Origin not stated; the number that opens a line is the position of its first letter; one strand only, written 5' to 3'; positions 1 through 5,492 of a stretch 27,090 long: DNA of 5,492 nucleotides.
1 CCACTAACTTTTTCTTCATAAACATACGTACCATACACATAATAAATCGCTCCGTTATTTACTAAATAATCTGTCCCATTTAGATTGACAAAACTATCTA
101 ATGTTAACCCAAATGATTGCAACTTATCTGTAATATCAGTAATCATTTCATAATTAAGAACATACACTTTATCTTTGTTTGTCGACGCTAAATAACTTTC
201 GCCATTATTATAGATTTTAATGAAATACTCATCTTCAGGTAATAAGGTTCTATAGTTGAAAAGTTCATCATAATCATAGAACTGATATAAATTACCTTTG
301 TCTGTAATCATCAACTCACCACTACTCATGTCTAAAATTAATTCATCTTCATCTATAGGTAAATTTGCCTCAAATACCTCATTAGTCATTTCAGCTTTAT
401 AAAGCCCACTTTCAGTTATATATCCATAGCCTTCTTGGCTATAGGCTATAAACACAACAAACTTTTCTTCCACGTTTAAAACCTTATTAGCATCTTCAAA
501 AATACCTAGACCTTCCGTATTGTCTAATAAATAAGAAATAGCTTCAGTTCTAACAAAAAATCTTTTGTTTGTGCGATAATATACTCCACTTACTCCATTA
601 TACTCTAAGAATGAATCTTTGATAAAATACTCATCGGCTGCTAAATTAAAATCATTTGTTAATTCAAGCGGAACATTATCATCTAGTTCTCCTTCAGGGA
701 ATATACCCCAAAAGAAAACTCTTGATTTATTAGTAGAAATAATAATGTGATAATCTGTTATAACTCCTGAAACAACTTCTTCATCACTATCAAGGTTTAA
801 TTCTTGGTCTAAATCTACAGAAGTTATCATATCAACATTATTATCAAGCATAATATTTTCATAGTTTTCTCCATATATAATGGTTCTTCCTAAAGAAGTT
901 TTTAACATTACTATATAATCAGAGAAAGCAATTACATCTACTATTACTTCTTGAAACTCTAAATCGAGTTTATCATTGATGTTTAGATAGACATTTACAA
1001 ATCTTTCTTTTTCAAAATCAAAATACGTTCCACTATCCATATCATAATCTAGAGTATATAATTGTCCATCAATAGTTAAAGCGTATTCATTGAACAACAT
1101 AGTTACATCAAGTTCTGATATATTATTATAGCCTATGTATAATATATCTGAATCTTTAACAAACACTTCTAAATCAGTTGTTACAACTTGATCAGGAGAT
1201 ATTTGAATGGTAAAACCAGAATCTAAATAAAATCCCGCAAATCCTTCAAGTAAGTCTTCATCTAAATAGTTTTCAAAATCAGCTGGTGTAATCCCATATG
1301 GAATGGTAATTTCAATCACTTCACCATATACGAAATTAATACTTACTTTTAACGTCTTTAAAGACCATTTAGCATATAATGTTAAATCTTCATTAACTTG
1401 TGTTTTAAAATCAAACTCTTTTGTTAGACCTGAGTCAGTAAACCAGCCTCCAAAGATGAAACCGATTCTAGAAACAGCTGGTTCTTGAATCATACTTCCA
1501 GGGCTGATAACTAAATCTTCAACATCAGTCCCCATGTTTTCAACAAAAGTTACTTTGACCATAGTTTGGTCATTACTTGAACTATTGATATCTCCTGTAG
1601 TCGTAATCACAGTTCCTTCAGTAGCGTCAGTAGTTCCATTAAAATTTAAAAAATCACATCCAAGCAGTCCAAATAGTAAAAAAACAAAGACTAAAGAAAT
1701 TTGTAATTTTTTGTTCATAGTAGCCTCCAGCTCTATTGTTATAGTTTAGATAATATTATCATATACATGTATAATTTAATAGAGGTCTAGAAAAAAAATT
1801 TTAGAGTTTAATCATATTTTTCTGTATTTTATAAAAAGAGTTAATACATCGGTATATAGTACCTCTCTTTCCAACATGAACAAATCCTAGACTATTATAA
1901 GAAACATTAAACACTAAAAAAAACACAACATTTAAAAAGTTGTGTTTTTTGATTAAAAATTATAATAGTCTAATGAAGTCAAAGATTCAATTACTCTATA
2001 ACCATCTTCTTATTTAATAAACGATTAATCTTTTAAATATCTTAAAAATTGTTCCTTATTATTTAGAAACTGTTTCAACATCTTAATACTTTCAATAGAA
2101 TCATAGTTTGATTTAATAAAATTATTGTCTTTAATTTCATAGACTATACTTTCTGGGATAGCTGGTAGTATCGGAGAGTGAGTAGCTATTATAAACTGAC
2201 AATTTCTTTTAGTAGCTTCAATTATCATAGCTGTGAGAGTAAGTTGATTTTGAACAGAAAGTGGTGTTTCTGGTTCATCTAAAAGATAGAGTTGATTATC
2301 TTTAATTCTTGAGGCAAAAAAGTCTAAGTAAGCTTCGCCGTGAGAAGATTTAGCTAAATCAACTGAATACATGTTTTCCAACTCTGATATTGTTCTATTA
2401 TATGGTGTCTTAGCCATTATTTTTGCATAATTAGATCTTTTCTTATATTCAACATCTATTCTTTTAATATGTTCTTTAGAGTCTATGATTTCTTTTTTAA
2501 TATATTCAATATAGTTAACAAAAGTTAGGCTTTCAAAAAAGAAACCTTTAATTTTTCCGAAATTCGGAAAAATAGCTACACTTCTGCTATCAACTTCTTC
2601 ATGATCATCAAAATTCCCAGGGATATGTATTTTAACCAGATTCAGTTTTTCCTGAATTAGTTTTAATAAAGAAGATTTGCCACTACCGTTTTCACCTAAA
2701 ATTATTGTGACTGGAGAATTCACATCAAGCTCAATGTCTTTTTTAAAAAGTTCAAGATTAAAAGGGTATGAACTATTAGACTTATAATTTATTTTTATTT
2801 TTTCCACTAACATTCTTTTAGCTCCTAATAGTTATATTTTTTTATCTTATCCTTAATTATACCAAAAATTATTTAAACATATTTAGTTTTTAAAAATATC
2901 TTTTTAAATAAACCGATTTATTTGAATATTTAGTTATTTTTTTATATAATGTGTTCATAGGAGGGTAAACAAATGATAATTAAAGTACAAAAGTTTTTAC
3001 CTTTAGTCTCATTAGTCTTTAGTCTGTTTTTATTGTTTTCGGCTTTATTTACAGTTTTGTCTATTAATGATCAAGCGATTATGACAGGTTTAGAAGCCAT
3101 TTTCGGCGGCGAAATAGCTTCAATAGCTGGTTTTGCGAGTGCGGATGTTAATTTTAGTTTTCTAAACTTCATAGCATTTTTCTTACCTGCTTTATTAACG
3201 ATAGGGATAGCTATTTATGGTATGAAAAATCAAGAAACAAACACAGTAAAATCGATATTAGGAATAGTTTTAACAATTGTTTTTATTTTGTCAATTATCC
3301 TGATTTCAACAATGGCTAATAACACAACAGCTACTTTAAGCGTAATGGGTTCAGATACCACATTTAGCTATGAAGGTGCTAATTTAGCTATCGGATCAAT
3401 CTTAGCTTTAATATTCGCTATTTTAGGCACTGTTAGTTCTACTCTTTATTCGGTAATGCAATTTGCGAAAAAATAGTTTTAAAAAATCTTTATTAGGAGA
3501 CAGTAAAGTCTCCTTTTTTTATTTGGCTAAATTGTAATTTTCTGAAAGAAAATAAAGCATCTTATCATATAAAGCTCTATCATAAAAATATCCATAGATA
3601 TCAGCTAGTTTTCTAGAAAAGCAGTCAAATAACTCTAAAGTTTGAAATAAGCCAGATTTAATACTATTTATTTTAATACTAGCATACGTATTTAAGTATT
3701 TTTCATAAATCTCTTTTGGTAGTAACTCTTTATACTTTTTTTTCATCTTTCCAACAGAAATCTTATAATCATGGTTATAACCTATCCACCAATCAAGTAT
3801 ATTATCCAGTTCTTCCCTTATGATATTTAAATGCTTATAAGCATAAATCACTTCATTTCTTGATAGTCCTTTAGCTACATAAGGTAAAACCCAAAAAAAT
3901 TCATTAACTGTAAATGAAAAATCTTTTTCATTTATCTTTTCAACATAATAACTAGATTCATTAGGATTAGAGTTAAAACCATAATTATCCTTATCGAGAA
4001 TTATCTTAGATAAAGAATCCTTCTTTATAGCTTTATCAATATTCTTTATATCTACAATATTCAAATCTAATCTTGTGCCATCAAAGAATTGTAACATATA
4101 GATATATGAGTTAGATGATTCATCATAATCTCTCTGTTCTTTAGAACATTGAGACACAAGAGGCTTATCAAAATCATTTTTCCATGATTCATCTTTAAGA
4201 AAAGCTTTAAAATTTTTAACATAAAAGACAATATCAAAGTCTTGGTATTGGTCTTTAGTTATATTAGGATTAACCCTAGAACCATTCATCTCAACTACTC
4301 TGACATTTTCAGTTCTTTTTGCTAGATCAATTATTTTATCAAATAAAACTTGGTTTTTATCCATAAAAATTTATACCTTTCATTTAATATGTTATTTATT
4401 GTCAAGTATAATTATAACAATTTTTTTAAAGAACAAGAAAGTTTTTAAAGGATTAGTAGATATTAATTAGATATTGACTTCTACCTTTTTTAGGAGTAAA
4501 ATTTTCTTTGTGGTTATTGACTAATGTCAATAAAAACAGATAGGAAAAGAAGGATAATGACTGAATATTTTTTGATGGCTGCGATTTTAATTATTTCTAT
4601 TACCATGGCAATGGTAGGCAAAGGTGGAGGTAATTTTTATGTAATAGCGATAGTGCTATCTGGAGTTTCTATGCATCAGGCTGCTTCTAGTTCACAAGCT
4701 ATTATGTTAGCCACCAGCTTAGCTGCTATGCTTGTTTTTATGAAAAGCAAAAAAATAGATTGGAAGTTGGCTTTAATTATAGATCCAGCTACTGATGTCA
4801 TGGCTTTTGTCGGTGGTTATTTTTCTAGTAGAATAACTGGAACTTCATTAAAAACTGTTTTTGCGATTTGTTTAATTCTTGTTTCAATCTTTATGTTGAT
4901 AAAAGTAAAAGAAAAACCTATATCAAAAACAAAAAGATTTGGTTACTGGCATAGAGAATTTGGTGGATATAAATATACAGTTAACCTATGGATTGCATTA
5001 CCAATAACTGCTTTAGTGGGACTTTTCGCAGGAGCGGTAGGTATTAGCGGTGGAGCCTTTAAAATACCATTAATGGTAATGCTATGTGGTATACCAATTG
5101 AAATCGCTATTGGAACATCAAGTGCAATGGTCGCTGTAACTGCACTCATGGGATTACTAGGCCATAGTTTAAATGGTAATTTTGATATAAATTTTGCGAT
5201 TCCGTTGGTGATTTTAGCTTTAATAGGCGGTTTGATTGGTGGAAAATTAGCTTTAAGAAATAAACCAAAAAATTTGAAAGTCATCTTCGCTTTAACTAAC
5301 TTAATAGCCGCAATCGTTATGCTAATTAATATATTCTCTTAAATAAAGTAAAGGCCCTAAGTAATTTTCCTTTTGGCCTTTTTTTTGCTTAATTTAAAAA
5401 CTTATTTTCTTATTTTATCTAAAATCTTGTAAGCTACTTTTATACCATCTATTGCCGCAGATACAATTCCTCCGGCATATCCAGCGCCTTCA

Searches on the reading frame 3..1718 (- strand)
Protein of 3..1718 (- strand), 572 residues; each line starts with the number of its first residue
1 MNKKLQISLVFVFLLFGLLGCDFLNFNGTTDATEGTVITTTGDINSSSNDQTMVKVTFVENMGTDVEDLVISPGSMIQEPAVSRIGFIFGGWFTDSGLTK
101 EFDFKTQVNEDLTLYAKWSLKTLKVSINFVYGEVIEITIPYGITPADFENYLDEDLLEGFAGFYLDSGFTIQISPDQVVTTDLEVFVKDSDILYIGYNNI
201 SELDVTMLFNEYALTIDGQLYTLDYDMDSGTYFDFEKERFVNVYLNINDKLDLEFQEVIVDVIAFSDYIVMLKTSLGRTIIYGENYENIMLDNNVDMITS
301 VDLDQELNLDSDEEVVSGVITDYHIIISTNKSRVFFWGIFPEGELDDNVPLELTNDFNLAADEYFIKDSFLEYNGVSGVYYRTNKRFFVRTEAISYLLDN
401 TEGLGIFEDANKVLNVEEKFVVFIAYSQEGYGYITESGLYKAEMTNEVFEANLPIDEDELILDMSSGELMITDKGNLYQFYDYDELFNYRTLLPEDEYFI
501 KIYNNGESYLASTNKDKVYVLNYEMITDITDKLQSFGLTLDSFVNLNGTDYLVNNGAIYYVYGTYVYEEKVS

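Call 19: search_protein_families(library=pfam, proteins=[window:3-1718:-])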
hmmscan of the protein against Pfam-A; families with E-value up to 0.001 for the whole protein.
window:3-1718:- (572 aa): 1 family
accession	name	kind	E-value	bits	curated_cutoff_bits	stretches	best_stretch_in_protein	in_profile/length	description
PF09479.16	Flg_new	-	3e-14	53.3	27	1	55-117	2-65/65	Listeria-Bacteroides repeat domain (List_Bact_rpt)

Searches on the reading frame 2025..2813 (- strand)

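Call 19: search_protein_families(library=pfam, proteins=[window:2025-2813:-])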
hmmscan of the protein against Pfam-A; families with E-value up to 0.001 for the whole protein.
window:2025-2813:- (262 aa): 6 families
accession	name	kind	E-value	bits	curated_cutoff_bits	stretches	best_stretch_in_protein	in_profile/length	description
PF13175.12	AAA_15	-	9.1e-11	42.4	32.1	2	167-215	323-372/374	AAA ATPase domain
PF13304.12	AAA_21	-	7.2e-10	39.9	27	1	168-216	254-302/304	AAA domain, putative AbiEii toxin, Type IV TA system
PF02463.25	SMC_N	-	8.1e-10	38.9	40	1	23-213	13-198/220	RecF/RecN/SMC N terminal domain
PF00005.33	ABC_tran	-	1e-06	29.8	25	1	34-181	12-135/137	ABC transporter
PF13476.12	AAA_23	-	1.2e-05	26.5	27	1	23-54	10-40/201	AAA domain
PF13555.12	AAA_29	-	0.00028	21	27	1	25-50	15-39/61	P-loop containing region of AAA domain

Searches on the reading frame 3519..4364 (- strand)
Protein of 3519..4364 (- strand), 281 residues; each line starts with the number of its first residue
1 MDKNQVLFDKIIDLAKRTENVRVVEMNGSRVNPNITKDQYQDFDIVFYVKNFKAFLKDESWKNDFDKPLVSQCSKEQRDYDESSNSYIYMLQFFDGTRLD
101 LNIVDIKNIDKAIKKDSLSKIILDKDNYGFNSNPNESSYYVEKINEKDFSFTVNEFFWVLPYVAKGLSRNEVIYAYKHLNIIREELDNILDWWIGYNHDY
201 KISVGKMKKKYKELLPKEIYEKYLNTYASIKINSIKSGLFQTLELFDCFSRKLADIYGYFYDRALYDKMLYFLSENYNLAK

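Call 19: search_protein_families(library=pfam, proteins=[window:3519-4364:-])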
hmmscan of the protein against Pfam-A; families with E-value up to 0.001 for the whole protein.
window:3519-4364:- (281 aa): 1 family
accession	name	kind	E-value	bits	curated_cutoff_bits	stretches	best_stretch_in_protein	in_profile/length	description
PF04439.18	Adenyl_transf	-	1.1e-73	248.2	22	1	1-274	1-277/279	Streptomycin adenylyltransferase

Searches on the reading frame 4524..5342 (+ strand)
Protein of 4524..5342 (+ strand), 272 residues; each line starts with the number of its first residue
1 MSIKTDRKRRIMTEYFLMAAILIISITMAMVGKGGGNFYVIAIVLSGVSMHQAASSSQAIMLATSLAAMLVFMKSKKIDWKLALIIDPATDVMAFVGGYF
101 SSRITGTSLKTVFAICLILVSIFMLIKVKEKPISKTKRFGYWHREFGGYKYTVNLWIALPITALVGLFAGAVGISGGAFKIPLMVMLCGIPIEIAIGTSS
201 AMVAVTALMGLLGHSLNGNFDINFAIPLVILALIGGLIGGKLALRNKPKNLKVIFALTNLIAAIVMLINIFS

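Call 19: search_protein_families(library=pfam, proteins=[window:4524-5342:+])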
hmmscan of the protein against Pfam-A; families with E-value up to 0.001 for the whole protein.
window:4524-5342:+ (272 aa): 1 family
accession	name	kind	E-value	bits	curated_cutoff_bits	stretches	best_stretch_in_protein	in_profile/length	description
PF01925.25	TauE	-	2e-42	145.9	32.6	1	17-266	1-237/237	Sulfite exporter TauE/SafE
